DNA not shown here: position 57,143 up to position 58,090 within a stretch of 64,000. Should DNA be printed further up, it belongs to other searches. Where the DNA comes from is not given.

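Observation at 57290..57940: Unclassified ~210-residue C-terminal domain after the RHS DPxG boundary (candidate new toxin domain)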

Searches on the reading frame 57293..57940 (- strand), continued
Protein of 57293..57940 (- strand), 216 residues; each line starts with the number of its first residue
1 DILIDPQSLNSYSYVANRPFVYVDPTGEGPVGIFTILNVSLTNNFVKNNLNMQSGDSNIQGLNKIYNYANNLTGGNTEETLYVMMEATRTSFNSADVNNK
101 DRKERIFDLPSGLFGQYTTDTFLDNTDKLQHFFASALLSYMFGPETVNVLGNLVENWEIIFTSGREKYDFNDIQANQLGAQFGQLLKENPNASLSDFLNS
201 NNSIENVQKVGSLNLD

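Call 65: find_encoding_contigs(protein=P0008, flank=6000, max_places=3)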
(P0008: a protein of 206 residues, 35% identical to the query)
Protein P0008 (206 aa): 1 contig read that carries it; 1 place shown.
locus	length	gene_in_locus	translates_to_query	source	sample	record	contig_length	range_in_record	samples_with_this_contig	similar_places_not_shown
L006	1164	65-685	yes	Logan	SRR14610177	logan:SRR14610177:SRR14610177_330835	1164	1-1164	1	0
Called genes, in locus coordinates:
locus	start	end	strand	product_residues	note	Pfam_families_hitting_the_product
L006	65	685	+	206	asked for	-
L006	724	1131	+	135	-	-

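Call 74: find_encoding_contigs(protein=P0016, flank=6000, max_places=2)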
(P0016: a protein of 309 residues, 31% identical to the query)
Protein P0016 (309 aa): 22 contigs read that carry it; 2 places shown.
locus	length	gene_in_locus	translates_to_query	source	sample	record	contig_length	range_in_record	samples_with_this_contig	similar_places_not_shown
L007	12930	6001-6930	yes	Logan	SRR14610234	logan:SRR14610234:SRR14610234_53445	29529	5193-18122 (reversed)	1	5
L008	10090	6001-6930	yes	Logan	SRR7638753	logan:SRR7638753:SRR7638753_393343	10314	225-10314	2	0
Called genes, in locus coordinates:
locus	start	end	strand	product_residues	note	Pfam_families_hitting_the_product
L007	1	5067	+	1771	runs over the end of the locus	PF00005:ABC_tran (faint), PF00270:DEAD (faint), PF00437:T2SSE (faint), PF01580:FtsK_SpoIIIE, PF01580:FtsK_SpoIIIE, PF01580:FtsK_SpoIIIE, PF05729:NACHT, PF01580:FtsK_SpoIIIE, +24 more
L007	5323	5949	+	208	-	PF00498:FHA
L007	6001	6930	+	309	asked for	PF06013:WXG100 (weak)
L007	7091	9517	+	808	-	PF00092:VWA, PF13519:VWA_2, PF00498:FHA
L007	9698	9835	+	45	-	-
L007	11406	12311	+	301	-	-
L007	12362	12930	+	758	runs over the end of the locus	-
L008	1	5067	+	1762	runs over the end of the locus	?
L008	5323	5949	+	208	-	PF00498:FHA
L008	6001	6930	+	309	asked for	PF06013:WXG100 (weak)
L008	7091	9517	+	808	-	PF00092:VWA, PF13519:VWA_2, PF00498:FHA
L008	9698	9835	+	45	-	-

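Call 75: find_encoding_contigs(protein=P0002, flank=6000, max_places=2)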
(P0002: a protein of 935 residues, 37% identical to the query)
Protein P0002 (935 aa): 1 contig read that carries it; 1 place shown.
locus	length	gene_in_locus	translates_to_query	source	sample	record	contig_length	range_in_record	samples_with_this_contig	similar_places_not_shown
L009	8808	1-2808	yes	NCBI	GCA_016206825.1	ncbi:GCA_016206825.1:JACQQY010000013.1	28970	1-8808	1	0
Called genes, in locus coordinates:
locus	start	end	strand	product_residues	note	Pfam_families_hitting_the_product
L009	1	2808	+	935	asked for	PF03412:Peptidase_C39 (weak)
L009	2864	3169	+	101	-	-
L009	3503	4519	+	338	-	PF01797:Y1_Tnp, PF08299:Bac_DnaA_C (weak)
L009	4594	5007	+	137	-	-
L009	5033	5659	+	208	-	-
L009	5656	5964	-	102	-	PF12844:HTH_19 (weak), PF13560:HTH_31, PF01381:HTH_3, PF13443:HTH_26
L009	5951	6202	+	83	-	-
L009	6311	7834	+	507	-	PF03364:Polyketide_cyc, PF10604:Polyketide_cyc2, PF01488:Shikimate_DH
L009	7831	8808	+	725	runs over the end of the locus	PF16927:HisKA_7TM, PF01590:GAF (weak), PF13185:GAF_2, PF13492:GAF_3 (weak)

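Call 81: find_related_loci(query=A3, collection=genome_contigs, flank=4000)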
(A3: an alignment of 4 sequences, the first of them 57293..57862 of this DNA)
Query A3 (190 aa) in genome_contigs; peptide patterns used: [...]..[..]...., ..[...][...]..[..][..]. (x = any residue, [..] = any of these).
169 stretches matched a pattern; 5 encode a relative of the query (tblastn E <= 1e-3); 5 distinct loci.
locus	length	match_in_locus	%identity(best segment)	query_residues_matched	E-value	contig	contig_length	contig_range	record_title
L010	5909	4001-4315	39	77-181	1e-15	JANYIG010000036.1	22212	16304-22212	MAG: Candidatus Kapaibacterium sp. isolate GL140_2_metabinner_24 GL140_2_k141_3210457, whole genome shotgun sequence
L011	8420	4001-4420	32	33-165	1e-11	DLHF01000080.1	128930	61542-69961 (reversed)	MAG TPA_asm: Ignavibacteria bacterium UBA7675 UBA7675_contig_564, whole genome shotgun sequence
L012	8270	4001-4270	34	83-173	1e-6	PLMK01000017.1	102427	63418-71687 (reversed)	MAG: Ignavibacteriae bacterium isolate fen_1300 73.20120800_E3D.21_contig_4391, whole genome shotgun sequence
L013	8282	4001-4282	33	79-173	1e-5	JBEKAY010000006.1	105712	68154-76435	MAG: Bacteroidota bacterium isolate SPRUCE 123 SPRUCE_123_6, whole genome shotgun sequence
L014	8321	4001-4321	34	72-178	4e-5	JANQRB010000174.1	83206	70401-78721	MAG: Candidatus Kapaibacterium sp. isolate IP29b_bin.46 k99_980172, whole genome shotgun sequence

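Call 82: find_related_loci(query=A3, collection=metagenome_contigs, flank=4000)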
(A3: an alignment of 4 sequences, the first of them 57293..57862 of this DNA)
Query A3 (190 aa) in metagenome_contigs; peptide patterns used: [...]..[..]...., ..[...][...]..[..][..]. (x = any residue, [..] = any of these).
211 stretches matched a pattern; 5 encode a relative of the query (tblastn E <= 1e-3); 5 distinct loci.
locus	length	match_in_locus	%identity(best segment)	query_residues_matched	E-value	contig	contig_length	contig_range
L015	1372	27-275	50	78-163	7e-18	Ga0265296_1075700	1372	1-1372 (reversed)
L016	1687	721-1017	37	72-175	3e-9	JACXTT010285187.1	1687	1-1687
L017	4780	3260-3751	27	10-158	1e-8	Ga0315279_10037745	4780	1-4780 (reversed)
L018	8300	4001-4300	34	79-183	6e-8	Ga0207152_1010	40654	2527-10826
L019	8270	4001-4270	34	83-173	6e-7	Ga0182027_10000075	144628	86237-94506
